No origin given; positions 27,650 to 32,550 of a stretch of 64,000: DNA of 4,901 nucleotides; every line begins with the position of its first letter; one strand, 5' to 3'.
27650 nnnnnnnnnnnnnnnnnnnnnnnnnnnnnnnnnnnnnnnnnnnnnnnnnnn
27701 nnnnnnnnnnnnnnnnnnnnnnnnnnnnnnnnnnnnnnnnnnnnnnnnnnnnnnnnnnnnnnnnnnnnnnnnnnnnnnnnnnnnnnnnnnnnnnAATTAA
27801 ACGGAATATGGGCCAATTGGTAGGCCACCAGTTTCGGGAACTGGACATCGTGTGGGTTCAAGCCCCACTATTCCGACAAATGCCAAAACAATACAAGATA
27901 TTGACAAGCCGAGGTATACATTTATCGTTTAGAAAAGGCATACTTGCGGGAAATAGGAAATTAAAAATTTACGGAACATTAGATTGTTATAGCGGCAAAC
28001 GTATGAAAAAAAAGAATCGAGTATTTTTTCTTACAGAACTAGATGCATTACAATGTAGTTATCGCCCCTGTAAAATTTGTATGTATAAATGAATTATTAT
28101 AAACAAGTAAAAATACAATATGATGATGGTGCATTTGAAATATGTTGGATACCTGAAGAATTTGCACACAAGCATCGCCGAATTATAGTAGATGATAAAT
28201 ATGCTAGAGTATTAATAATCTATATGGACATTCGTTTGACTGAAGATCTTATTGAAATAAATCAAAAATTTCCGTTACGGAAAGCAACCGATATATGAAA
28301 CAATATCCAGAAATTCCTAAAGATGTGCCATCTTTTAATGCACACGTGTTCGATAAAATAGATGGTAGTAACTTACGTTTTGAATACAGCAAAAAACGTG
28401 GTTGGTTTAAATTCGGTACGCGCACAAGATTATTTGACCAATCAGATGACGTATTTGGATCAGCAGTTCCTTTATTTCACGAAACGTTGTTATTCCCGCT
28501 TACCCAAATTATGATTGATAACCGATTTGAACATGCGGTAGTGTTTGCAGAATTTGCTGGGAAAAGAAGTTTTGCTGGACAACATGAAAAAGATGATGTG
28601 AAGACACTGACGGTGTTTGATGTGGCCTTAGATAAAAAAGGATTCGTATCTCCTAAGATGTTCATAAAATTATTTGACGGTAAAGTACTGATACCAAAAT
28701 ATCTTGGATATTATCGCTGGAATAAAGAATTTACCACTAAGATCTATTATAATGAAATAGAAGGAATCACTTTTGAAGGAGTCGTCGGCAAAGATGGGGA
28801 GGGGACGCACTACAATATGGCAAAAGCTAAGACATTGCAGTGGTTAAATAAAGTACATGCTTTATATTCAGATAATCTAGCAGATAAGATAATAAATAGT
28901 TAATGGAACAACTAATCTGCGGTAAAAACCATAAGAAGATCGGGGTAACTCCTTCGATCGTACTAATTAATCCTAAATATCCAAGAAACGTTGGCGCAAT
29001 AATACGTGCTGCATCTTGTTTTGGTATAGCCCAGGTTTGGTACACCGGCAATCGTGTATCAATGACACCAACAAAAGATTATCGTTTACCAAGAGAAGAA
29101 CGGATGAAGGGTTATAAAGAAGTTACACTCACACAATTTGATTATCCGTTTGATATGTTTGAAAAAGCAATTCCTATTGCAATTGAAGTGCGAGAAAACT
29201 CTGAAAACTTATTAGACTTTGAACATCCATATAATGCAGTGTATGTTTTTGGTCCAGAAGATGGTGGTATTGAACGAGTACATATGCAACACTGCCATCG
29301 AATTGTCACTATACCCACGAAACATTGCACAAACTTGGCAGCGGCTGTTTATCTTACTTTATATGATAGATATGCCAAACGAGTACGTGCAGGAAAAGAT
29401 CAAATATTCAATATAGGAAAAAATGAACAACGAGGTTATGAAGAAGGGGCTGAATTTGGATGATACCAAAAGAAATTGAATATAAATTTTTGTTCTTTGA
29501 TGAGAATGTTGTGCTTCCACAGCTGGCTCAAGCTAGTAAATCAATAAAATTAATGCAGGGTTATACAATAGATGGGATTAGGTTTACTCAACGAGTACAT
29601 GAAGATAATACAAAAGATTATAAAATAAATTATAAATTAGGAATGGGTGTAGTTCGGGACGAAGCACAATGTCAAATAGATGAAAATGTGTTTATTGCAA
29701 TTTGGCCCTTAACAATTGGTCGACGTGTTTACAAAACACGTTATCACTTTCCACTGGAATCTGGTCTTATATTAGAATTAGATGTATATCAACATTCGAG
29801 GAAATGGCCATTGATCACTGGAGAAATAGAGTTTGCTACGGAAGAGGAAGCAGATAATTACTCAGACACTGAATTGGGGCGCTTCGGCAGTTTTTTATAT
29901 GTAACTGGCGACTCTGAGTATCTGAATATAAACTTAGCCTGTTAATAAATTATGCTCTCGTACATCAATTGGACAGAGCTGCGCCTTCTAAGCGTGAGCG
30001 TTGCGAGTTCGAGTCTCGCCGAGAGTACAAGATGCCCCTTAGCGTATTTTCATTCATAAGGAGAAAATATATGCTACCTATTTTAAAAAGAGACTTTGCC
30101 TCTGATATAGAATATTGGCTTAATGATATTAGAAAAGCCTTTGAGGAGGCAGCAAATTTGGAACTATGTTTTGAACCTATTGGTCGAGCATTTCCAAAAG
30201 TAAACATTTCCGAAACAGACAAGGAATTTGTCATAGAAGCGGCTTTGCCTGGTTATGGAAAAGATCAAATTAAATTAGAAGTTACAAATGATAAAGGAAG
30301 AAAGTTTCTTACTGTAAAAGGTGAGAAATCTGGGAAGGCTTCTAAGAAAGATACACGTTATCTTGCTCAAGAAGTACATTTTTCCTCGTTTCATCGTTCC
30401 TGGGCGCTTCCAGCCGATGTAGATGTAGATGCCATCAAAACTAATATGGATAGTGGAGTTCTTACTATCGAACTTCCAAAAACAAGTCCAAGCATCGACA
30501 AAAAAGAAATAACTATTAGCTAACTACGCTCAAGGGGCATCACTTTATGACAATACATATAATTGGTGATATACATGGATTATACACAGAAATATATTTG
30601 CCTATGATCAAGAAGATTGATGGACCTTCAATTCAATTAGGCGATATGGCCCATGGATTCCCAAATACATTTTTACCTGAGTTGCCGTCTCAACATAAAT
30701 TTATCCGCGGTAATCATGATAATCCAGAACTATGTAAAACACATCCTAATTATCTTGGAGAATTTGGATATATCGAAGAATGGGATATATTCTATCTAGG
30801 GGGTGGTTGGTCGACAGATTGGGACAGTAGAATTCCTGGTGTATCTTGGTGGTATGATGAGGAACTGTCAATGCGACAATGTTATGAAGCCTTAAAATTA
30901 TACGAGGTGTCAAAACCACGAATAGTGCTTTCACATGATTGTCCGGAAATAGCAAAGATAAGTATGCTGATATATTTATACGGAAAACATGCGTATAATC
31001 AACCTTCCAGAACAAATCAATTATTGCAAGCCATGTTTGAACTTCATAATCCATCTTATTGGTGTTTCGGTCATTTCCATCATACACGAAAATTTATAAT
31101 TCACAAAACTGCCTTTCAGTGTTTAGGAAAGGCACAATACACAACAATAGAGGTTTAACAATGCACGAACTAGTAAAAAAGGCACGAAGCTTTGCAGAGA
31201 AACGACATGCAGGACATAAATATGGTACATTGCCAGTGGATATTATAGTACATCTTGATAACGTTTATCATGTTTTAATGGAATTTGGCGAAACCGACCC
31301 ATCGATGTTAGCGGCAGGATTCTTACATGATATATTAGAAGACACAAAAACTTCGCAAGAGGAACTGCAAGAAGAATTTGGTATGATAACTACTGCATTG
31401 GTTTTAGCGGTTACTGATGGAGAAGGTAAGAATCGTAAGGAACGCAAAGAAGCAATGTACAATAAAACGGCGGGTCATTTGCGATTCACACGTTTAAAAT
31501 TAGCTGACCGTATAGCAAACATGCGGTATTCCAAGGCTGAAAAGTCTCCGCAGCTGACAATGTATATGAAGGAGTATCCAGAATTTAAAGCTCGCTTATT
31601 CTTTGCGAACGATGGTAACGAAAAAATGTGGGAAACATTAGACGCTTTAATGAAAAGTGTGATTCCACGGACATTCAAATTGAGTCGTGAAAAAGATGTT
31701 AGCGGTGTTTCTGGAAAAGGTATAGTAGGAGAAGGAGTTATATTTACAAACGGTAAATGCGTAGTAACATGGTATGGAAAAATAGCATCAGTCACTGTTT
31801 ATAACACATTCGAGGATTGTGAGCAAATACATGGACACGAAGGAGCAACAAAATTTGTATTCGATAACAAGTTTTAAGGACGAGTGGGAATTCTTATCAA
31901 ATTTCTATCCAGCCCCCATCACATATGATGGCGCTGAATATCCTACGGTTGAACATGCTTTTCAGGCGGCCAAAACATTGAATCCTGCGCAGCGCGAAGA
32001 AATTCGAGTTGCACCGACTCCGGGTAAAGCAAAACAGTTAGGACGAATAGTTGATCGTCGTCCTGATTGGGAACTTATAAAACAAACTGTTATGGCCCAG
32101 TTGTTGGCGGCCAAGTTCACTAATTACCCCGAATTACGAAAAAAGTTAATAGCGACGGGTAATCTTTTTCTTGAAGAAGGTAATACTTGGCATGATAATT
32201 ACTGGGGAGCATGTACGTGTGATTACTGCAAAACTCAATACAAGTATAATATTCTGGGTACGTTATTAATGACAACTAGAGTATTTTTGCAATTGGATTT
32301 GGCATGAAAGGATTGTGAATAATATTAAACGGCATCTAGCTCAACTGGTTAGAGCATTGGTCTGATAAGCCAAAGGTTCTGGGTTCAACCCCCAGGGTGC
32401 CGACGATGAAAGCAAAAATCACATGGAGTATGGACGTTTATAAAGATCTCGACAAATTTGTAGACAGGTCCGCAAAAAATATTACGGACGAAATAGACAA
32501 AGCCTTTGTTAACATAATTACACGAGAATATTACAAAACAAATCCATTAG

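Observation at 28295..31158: Possible heal-seal-methylate RNA repair cassette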

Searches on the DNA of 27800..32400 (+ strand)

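Call 6: search_dna_similar(query=window:27800-32400:+, collection=phages, mode=near, max_rows=20)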
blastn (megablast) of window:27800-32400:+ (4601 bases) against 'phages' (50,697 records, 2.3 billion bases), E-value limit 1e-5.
No match.

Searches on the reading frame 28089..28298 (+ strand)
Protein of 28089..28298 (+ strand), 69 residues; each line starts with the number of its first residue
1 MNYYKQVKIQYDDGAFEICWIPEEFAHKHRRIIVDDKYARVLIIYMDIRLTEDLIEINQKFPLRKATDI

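Call 4: search_protein_families(library=pfam, proteins=[window:28089-28298:+], max_evalue=0.01)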
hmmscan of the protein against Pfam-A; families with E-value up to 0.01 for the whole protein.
window:28089-28298:+ (69 aa): 0 families

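Call 5: search_protein_families(library=phrogs, proteins=[window:28089-28298:+], max_evalue=0.001)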
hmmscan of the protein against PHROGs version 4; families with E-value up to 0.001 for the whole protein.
window:28089-28298:+ (69 aa): 0 families
